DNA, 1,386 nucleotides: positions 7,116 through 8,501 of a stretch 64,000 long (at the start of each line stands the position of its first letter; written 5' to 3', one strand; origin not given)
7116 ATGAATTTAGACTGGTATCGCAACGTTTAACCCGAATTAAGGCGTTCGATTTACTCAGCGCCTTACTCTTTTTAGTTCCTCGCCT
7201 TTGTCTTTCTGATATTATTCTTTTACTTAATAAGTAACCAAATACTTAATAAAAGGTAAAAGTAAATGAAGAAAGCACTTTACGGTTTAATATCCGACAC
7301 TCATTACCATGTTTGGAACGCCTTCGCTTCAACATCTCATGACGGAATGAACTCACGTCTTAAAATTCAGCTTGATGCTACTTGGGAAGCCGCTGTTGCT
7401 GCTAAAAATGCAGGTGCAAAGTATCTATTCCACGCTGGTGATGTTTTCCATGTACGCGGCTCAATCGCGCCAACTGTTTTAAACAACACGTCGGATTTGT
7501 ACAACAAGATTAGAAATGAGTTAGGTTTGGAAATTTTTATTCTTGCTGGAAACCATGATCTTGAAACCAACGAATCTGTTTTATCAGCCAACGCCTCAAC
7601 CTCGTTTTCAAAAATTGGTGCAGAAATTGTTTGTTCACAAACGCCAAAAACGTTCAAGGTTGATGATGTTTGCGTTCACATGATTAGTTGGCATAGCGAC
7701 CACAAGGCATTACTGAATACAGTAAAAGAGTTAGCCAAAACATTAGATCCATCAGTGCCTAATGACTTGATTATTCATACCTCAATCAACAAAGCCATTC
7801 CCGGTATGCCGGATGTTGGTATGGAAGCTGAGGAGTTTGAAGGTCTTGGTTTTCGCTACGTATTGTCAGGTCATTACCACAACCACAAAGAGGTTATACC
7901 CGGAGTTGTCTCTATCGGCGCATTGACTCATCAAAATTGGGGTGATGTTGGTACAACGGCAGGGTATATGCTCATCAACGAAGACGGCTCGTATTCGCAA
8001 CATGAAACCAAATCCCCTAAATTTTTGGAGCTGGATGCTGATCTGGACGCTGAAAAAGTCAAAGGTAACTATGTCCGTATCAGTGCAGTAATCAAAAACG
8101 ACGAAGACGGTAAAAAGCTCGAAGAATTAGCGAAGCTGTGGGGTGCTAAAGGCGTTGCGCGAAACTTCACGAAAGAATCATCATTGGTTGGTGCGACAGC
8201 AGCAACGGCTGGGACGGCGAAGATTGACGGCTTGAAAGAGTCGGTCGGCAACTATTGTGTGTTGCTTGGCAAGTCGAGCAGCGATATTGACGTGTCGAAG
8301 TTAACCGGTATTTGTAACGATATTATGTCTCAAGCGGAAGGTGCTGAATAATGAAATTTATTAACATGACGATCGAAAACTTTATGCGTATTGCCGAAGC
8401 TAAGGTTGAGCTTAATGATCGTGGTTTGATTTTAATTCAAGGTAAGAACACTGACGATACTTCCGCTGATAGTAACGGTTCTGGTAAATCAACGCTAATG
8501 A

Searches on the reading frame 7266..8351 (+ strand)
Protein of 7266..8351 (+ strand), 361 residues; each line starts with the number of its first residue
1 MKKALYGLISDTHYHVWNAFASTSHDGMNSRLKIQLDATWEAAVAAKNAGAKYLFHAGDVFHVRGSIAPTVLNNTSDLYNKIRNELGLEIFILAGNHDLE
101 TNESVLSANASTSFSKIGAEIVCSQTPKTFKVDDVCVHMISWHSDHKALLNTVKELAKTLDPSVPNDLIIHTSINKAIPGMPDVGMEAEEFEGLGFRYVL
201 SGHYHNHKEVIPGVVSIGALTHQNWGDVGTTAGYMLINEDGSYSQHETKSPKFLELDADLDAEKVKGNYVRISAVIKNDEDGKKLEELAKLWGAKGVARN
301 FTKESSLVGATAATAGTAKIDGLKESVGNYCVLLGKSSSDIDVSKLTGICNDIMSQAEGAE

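Call 97: search_protein_families(library=phrogs, proteins=[window:7266-8351:+], max_evalue=0.001)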
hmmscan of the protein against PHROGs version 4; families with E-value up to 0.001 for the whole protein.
window:7266-8351:+ (361 aa): 3 families
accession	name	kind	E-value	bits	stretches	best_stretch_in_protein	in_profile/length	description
phrog_34949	-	unknown function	8.4e-94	314.7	1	6-234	5-232/243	-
phrog_100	-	DNA, RNA and nucleotide metabolism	3.2e-71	242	1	2-358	27-376/989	SbcD-like subunit of palindrome specific endonuclease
phrog_1649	-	other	5.2e-06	26.3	1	8-99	40-105/308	metallo-phosphoesterase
